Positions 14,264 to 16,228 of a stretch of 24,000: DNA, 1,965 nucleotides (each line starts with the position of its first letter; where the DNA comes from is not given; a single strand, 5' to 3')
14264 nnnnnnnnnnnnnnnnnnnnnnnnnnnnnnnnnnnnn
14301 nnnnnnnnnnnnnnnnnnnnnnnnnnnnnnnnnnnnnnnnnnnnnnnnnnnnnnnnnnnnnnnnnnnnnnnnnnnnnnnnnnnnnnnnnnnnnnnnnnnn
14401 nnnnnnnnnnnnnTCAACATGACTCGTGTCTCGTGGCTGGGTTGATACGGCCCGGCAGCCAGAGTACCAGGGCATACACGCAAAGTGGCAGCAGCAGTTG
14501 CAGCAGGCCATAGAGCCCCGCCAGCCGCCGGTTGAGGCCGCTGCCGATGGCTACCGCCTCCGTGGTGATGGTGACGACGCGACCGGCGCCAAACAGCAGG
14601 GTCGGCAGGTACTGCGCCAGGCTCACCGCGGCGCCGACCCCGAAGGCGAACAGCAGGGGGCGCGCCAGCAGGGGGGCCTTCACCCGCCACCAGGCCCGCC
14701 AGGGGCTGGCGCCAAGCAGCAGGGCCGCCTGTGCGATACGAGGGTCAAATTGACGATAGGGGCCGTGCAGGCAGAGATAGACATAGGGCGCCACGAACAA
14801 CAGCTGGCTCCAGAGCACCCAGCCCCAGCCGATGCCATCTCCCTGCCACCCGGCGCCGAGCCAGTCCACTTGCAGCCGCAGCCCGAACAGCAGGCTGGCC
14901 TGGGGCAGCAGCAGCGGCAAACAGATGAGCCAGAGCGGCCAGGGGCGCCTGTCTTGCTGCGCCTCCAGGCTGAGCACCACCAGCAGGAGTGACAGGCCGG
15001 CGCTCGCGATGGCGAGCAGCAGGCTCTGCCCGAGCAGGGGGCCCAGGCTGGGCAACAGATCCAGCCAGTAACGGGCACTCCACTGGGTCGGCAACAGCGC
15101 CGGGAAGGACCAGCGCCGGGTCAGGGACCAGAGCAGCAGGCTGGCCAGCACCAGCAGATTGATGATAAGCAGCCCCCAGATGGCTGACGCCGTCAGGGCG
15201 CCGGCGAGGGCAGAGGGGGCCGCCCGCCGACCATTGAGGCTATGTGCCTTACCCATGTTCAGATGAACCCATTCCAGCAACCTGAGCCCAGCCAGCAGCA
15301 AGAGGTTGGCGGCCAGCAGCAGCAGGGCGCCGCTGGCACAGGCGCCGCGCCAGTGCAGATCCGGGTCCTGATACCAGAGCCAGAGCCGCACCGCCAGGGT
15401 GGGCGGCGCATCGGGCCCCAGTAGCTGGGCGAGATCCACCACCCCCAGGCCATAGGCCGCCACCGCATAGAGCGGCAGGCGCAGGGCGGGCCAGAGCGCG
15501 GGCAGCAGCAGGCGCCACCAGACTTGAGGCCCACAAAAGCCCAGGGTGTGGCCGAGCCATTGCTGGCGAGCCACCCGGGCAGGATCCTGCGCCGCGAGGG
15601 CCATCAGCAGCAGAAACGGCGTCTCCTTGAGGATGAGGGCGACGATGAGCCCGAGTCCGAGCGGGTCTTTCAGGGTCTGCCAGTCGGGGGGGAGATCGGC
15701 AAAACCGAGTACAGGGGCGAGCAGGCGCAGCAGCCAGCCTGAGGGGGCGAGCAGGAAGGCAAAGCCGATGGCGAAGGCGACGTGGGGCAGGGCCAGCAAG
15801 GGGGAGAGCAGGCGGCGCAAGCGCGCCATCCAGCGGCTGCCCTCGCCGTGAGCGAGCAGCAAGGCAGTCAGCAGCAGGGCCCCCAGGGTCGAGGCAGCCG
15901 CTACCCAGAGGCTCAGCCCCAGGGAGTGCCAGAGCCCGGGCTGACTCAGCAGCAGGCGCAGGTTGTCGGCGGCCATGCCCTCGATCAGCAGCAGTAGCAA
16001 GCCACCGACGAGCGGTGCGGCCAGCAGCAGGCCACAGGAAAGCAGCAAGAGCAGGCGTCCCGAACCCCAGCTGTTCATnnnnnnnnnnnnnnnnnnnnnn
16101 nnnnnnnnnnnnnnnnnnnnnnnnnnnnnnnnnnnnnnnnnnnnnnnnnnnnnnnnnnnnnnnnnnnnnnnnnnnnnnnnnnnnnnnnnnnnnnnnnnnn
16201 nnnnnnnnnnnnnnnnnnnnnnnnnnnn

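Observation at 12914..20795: ynj-like cluster rebuilt around a membrane-tethered disulfide reductase: candidate uncharacterised import/redox/lipid-transfer system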

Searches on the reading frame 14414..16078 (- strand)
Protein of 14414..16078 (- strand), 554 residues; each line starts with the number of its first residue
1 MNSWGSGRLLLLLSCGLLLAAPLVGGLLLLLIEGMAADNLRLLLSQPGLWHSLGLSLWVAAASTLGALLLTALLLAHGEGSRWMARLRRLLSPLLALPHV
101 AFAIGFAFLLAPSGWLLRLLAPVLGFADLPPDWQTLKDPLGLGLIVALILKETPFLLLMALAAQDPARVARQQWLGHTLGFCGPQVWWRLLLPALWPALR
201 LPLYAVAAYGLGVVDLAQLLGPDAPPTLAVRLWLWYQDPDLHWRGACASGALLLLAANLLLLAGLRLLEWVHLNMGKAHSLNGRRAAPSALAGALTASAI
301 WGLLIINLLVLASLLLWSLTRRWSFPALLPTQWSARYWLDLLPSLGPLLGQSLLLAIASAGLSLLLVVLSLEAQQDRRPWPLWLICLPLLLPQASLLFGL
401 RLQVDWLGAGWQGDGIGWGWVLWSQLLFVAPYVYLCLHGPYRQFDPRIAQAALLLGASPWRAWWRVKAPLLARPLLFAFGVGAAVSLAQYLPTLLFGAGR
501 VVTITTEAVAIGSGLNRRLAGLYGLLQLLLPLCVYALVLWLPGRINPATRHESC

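Call 5: search_protein_families(library=pfam, proteins=[window:14414-16078:-])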
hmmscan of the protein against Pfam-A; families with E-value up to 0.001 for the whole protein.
window:14414-16078:- (554 aa): 1 family
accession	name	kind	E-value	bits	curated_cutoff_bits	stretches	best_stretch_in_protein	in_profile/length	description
PF00528.27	BPD_transp_1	-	3.8e-05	23.9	26.4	1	387-538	30-171/184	Binding-protein-dependent transport system inner membrane component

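Call 6: search_protein_families(library=ncbifam, proteins=[window:14414-16078:-])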
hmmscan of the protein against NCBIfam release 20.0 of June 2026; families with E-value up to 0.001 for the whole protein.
window:14414-16078:- (554 aa): 8 families
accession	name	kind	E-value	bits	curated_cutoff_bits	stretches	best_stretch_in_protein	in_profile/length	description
NF011624.0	PRK15050.1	equivalog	3.3e-10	39.6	247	1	34-199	56-218/297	2-aminoethylphosphonate ABC transporter permease subunit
TIGR03226.1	PhnU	equivalog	1.5e-06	27.9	283.45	1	419-538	180-300/311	2-aminoethylphosphonate ABC transporter permease subunit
TIGR01581.1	Mo_ABC_porter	hypoth_equivalog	3.5e-06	26.7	210.3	1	421-506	106-191/225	ABC transporter permease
TIGR02139.1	permease_CysT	equivalog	7.6e-06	25.7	246.1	0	431-493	145-207/265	sulfate ABC transporter permease subunit CysT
TIGR02141.1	modB_ABC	equivalog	1.4e-05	24.8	182.6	1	377-538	32-200/208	molybdate ABC transporter permease subunit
TIGR03255.1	PhnV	equivalog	1.6e-05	24.8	358.7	1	285-495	9-218/270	2-aminoethylphosphonate ABC transport system, membrane component PhnV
TIGR00969.1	3a0106s02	subfamily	0.00026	20.6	240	0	429-490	154-215/272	sulfate ABC transporter permease subunit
TIGR03262.1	PhnU2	equivalog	0.00095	17.9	593.25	0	421-500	136-216/546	putative 2-aminoethylphosphonate ABC transporter permease subunit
